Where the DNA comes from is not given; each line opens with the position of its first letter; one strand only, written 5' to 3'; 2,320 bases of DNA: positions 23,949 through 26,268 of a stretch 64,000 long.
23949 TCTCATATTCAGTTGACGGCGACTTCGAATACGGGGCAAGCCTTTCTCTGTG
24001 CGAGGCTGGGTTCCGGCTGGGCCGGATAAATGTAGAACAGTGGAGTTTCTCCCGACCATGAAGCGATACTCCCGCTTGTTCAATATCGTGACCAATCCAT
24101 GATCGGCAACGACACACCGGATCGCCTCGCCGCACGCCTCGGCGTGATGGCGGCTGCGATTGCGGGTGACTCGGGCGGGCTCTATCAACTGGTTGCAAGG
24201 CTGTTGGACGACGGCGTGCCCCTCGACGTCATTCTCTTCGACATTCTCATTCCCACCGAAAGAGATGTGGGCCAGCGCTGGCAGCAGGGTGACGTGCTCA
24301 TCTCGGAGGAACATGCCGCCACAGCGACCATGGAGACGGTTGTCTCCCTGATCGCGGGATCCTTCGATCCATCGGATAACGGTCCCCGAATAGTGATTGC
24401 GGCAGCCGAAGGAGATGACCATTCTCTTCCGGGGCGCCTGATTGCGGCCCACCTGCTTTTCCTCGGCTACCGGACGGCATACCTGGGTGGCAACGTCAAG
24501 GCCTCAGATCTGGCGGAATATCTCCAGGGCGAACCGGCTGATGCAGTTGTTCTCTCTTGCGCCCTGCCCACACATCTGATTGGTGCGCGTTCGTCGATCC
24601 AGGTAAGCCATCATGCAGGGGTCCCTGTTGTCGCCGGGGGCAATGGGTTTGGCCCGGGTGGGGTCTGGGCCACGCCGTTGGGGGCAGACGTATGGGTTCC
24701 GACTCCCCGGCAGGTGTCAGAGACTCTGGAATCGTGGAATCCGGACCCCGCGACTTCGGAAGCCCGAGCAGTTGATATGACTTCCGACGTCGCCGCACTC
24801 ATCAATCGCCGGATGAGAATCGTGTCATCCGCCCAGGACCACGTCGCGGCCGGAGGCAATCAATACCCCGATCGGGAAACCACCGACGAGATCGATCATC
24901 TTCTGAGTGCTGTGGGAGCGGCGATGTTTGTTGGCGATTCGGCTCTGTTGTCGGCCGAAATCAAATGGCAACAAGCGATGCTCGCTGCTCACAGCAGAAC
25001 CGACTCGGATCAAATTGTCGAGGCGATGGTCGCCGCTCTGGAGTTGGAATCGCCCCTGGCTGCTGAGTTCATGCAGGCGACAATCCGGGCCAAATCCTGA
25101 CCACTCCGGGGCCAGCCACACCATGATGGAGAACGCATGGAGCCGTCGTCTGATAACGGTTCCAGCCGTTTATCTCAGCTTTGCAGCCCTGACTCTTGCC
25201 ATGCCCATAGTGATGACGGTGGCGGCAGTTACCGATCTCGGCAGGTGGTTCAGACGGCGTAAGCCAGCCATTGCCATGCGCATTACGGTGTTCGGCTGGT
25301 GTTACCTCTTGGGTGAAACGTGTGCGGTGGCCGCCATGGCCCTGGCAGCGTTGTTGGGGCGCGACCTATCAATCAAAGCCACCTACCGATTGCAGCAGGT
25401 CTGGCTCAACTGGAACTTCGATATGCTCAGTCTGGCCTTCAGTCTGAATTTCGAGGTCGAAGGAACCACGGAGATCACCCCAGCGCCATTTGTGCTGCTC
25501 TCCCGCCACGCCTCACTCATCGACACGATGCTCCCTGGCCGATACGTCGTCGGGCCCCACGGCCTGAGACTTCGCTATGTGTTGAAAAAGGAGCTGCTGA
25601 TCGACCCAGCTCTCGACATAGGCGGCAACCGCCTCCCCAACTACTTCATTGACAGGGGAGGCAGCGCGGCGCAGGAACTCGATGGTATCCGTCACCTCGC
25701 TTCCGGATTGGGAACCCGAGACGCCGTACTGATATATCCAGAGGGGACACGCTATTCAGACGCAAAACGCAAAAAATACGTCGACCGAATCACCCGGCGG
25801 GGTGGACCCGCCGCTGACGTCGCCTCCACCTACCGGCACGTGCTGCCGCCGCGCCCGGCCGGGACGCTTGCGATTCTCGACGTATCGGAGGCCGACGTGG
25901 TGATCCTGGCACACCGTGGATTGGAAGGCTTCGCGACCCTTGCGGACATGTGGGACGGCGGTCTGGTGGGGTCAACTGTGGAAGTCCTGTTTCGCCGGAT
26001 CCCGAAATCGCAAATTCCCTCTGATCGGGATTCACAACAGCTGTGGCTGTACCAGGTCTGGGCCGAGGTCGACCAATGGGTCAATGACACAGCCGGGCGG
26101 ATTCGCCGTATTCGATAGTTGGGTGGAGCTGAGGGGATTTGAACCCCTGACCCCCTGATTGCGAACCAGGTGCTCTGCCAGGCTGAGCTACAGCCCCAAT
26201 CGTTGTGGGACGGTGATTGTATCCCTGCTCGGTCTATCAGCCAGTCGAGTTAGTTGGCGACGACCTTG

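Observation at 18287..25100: Candidate three-chromophore light-response island: heliorhodopsin + photolyase + B12 photoreceptor-like protein + SigK-like sigma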

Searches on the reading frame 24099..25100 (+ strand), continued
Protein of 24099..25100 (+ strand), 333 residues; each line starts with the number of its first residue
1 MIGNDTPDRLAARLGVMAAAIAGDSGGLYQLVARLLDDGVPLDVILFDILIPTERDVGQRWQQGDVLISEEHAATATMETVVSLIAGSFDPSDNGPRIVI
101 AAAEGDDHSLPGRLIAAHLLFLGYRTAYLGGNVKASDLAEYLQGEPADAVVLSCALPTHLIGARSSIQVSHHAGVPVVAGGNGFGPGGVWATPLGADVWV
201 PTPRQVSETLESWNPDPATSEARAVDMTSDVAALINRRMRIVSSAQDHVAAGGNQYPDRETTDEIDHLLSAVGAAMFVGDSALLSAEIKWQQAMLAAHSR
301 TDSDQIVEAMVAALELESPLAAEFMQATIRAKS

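Call 78: predict_structure(alignment_id=A1)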
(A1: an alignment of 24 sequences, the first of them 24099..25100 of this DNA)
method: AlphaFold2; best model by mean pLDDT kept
length: 333 residues; sequences in the alignment: 24
mean_pLDDT: 95.3   pTM: 0.92
mean pLDDT of the five models: 95.3, 94.9, 94.4, 94.1, 93.7
residues with pLDDT >= 90: 314; 70-90: 12; 50-70: 5; < 50: 2
segments of 3 or more residues with pLDDT < 50: none
pLDDT, mean of each block of 10 residues (from residue 1): 68 96 97 96 96 95 94 96 96 95 96 97 97 98 98 97 98 98 96 98 96 96 97 98 97 85 97 98 97 95 95 98 98 79
secondary structure, 60 per line:
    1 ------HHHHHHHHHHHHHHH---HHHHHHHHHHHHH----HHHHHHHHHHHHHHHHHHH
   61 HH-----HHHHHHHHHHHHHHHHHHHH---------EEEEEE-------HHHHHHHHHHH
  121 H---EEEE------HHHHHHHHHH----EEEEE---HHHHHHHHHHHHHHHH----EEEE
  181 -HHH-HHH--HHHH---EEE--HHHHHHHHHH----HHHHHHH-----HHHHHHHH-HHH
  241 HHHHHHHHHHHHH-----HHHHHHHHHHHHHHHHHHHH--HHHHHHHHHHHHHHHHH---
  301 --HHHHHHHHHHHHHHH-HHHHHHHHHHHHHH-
elements in order: H7-21 H25-37 H42-62 H68-87 E97-102 H110-121 E125-128 H135-144 E149-153 H157-172 E177-180 H191-194 E198-200 H203-212 H217-223 H229-236 H238-253 H259-278 H281-297 H303-317 H319-332

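Call 80: fold_search(model_id=the predicted structure, library=pdb)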
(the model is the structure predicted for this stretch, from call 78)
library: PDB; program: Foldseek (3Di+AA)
matches with E <= 10: 1480; with E <= 0.001: 98
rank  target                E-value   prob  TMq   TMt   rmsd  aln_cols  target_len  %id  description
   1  8j2w_A                7.5e-21  1.00  0.83  0.83   3.3       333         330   31  Saccharothrix syringae photocobilins protein, dark state (released 2024-04-10)
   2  8j2w_B                1.4e-20  1.00  0.82  0.83   3.4       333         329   31  Saccharothrix syringae photocobilins protein, dark state (released 2024-04-10)
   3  8j2x                  2.0e-20  1.00  0.83  0.82   3.3       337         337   31  Saccharothrix syringae photocobilins protein, light state (released 2024-04-10)
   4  8j2y_B                2.1e-18  1.00  0.82  0.84   3.1       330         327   24  Acidimicrobiaceae bacterium photocobilins protein, dark state (released 2024-04-10)
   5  8j2y_A                8.6e-18  1.00  0.83  0.84   3.0       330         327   24  Acidimicrobiaceae bacterium photocobilins protein, dark state (released 2024-04-10)
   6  8jbs_A                3.9e-10  1.00  0.54  0.77   3.8       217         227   22  B12-binding domain from Chloracidobacterium thermophilum MerR family protein, dark state (released 2024-11-13)
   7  8jbs_B                6.2e-10  1.00  0.55  0.80   2.6       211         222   23  B12-binding domain from Chloracidobacterium thermophilum MerR family protein, dark state (released 2024-11-13)
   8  8c36_B                1.5e-09  1.00  0.50  0.82   3.0       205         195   27  Light-adapted 2.0 Angstrom crystal structure of H132A variant of cobalamin binding domain belonging to a light-depende (released 2023-08-16)
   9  5c8a_A                1.8e-09  1.00  0.52  0.85   2.6       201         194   27  Crystal structure of a truncated form of Thermus thermophilus CarH bound to adenosylcobalamin (dark state) (released 2015-09-30)
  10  8c32_A                1.9e-09  1.00  0.51  0.83   2.8       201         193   27  Dark state 2.2 Angstrom crystal structure of cobalamin binding domain belonging to a light-dependent transcription reg (released 2023-08-16)
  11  8c33_D                2.1e-09  1.00  0.52  0.83   2.9       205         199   28  Anaerobic light exposed 2.25 Angstrom crystal structure of cobalamin binding domain belonging to a light-dependent tra (released 2023-08-16)
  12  8c34_D                2.6e-09  1.00  0.52  0.83   2.9       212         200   28  Aerobic light exposed 1.8 Angstrom crystal structure of cobalamin binding domain belonging to a light-dependent transc (released 2023-08-16)
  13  9s0h_B                2.6e-09  1.00  0.50  0.81   3.0       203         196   28  Dark-state of CBD of TtCarH mutant - H132A (SSX, DLS) (released 2026-01-28)
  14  8jbt_B                2.7e-09  1.00  0.55  0.79   3.9       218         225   23  B12-binding domain from Chloracidobacterium thermophilum MerR family protein, anaerobic light state (released 2024-11-13)
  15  8jbt_A                2.9e-09  1.00  0.55  0.79   3.4       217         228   22  B12-binding domain from Chloracidobacterium thermophilum MerR family protein, anaerobic light state (released 2024-11-13)
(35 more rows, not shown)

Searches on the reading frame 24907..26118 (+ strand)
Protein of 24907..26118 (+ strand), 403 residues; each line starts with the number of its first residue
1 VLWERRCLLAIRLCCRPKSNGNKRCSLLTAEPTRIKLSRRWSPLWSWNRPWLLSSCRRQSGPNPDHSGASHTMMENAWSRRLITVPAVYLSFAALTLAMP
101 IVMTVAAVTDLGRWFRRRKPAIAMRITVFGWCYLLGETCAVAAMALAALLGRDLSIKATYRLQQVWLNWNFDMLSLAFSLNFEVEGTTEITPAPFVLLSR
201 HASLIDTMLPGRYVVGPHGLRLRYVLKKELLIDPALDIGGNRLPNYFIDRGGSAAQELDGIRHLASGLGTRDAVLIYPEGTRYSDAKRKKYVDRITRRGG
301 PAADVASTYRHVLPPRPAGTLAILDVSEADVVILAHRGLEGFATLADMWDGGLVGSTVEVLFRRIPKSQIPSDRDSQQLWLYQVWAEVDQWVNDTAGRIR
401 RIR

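Call 4: search_protein_families(library=pfam, proteins=[window:24907-26118:+], max_evalue=0.01)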
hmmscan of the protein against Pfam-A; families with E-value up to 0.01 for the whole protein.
window:24907-26118:+ (403 aa): 2 families
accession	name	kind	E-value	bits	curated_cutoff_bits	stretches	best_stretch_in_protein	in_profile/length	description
PF01553.26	Acyltransferase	-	1.3e-08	35.2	23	1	182-287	2-107/132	Acyltransferase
PF16076.10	Acyltransf_C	-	1.9e-05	24.9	26.5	1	356-392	8-44/74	Acyltransferase C-terminus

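Call 25: search_protein_families(library=ncbifam, proteins=[window:24907-26118:+], max_evalue=0.01)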
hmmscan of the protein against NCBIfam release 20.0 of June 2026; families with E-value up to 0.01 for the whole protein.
window:24907-26118:+ (403 aa): 3 families
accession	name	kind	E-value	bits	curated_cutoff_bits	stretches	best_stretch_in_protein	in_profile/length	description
NF010621.0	PRK14014.1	domain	1.2e-08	34.5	186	1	138-237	31-130/301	acetyltransferase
NF058536.1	LPAAT_acyl_YihG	equivalog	1.1e-06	28.2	260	0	139-239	27-127/290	1-acylglycerol-3-phosphate O-acyltransferase, YihG family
TIGR00530.1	AGP_acyltrn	subfamily_domain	1.5e-06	28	102.95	1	184-287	6-105/130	1-acylglycerol-3-phosphate O-acyltransferase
